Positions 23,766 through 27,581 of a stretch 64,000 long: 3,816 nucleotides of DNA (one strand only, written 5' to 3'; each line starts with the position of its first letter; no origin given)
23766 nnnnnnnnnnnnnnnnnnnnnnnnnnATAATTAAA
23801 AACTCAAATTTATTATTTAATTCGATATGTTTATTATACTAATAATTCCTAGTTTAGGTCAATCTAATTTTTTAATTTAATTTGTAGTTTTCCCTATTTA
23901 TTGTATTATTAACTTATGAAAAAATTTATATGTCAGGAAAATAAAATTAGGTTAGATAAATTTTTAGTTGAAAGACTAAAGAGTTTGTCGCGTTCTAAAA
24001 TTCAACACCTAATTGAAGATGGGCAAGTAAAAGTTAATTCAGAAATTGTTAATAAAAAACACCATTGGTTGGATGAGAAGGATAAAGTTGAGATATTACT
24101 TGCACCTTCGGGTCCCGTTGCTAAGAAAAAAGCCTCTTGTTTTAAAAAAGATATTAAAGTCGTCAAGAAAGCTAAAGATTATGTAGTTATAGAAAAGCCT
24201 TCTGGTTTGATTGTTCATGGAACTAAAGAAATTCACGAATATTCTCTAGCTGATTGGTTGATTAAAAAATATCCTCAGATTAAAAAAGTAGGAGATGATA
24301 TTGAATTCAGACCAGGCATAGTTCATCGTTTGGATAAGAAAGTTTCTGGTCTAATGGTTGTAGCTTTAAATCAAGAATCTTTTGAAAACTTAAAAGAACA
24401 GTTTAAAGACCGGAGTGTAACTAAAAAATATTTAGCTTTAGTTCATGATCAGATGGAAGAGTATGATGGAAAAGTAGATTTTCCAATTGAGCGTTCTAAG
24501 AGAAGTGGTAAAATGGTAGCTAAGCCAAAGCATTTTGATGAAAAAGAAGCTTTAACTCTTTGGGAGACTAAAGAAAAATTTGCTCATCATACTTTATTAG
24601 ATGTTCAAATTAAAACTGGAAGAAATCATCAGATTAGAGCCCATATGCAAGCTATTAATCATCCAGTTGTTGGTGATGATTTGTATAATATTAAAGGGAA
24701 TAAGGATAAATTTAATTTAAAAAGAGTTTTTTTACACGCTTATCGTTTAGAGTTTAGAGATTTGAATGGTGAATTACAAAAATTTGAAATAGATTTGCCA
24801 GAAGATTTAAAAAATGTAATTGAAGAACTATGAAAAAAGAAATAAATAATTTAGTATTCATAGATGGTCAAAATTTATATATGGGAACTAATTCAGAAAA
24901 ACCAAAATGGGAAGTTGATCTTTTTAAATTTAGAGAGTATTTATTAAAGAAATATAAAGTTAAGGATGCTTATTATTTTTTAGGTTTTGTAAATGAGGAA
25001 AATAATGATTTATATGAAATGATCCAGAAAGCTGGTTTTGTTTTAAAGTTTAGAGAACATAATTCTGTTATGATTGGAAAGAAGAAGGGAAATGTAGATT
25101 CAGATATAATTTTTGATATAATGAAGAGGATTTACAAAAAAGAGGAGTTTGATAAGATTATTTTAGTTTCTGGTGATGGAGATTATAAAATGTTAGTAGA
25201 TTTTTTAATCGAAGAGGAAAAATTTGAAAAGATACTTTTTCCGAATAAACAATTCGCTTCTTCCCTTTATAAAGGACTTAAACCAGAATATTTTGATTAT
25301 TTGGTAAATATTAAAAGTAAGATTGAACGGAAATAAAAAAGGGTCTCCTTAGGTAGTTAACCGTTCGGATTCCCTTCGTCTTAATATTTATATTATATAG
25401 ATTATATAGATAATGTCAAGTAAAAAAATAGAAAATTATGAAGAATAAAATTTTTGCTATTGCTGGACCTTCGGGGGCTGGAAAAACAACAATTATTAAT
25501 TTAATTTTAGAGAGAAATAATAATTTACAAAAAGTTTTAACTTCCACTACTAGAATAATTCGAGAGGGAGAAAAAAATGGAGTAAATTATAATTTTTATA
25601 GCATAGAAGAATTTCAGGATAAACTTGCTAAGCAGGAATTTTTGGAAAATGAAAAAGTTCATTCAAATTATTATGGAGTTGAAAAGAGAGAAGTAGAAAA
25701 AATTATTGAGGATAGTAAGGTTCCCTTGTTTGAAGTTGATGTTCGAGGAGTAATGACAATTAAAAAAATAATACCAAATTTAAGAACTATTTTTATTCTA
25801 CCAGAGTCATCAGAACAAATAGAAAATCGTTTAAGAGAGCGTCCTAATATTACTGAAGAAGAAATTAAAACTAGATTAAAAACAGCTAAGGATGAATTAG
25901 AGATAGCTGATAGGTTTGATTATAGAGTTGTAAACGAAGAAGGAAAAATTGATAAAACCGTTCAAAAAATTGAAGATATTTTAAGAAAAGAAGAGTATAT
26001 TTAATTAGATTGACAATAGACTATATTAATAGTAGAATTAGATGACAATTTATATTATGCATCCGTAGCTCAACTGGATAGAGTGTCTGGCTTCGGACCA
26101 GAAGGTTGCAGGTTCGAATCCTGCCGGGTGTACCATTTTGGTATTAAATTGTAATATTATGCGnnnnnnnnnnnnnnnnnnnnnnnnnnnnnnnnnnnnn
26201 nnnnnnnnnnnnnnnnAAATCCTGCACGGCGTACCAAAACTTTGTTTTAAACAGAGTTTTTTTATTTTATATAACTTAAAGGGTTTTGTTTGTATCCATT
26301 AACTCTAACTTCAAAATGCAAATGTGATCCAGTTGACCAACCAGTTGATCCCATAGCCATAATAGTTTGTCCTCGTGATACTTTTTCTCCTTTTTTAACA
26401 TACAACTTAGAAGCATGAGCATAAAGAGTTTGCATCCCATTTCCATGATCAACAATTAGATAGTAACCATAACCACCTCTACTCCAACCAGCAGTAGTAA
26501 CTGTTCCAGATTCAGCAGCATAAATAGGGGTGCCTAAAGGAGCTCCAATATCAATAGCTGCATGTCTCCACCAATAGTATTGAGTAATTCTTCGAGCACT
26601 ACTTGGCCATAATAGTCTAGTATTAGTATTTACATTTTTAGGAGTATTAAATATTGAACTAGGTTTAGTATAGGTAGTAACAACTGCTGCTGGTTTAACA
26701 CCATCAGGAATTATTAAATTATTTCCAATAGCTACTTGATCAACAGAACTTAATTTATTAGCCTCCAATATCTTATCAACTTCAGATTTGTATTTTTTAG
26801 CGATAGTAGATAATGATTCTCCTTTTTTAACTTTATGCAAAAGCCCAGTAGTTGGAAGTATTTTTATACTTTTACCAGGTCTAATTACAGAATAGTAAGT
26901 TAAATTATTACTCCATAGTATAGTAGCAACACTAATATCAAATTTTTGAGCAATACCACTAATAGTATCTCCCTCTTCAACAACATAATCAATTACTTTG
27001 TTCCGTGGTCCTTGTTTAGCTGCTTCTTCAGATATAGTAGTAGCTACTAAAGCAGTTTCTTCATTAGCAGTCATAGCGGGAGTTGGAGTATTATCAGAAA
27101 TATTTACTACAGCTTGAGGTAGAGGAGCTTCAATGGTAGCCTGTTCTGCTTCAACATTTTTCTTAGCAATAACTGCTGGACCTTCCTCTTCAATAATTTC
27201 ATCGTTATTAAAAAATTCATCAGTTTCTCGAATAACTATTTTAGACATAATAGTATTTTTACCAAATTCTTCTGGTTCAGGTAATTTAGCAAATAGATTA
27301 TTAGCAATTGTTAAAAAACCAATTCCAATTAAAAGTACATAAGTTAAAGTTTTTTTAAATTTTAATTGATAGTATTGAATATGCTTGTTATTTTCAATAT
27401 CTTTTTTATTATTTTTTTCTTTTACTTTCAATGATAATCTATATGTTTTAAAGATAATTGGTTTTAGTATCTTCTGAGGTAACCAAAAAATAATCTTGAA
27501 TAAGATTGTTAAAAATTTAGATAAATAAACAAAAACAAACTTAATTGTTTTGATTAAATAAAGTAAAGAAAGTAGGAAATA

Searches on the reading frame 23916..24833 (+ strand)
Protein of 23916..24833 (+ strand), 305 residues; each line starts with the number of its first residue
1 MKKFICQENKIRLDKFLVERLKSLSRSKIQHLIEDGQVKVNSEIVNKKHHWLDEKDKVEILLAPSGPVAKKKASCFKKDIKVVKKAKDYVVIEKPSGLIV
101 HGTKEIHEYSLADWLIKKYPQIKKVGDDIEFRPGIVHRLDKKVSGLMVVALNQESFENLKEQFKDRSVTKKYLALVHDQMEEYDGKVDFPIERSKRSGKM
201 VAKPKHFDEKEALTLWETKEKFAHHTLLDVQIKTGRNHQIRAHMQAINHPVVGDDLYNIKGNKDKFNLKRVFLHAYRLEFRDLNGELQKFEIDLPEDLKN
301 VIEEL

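Call 8: search_protein_families(library=pfam, proteins=[window:23916-24833:+], max_evalue=0.001)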
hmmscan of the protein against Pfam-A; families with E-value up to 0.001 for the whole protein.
window:23916-24833:+ (305 aa): 2 families
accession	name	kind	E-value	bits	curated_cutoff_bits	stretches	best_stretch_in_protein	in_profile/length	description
PF00849.27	PseudoU_synth_2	-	3.4e-34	118.7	26.8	1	88-246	1-152/152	RNA pseudouridylate synthase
PF01479.30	S4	-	3.6e-10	39.9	22.8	1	12-56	2-46/48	S4 domain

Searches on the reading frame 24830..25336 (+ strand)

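Call 8: search_protein_families(library=pfam, proteins=[window:24830-25336:+], max_evalue=0.001)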
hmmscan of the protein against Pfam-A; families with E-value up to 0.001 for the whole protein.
window:24830-25336:+ (168 aa): 1 family
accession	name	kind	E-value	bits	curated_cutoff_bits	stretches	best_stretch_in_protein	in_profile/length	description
PF01936.24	NYN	-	2.7e-19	70.5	24.2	1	9-146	4-134/145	NYN domain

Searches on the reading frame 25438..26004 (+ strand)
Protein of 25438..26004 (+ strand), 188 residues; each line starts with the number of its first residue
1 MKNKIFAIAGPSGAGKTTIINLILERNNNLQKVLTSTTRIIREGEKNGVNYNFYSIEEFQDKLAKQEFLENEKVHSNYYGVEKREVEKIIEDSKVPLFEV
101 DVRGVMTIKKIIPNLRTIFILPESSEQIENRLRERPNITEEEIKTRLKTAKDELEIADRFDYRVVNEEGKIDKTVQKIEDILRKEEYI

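Call 9: search_protein_families(library=pfam, proteins=[window:25438-26004:+], max_evalue=0.001)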
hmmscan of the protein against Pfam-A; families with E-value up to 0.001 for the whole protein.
window:25438-26004:+ (188 aa): 6 families
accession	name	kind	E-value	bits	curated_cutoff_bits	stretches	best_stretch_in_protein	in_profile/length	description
PF00625.27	Guanylate_kin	-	4.8e-35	121.3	25.2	1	4-184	3-181/182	Guanylate kinase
PF00005.33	ABC_tran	-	2.6e-05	25.3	25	1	3-92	11-91/137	ABC transporter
PF03193.22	RsgA_GTPase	-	7.6e-05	23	30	1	2-31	105-135/174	RsgA GTPase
PF19842.5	YqeC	-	0.00026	21.7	27.6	1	13-101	6-99/145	YqeC protein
PF13401.12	AAA_22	-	0.00034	21.4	27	1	4-125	6-64/130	AAA domain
PF03266.21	NTPase_1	-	0.00045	20.5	23.9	1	7-90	3-85/168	NTPase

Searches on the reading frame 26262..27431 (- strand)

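Call 9: search_protein_families(library=pfam, proteins=[window:26262-27431:-], max_evalue=0.001)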
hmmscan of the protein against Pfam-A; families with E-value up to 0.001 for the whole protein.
window:26262-27431:- (389 aa): 4 families
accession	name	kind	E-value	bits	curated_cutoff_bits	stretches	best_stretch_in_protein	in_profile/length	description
PF01551.29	Peptidase_M23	-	2.3e-33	114.7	28.7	1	290-384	3-96/96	Peptidase family M23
PF01476.26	LysM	-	2.8e-23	82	20.9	2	199-242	1-43/43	LysM domain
PF23473.1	LysM3_LYK4_5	-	2.1e-13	50.5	29.3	2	149-181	5-37/48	LYK4/5 LysM3 domain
PF23446.1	LysM1_NFP_LYK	-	5.2e-05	24.5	36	0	206-242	17-54/60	NFP/LYK LysM1 domain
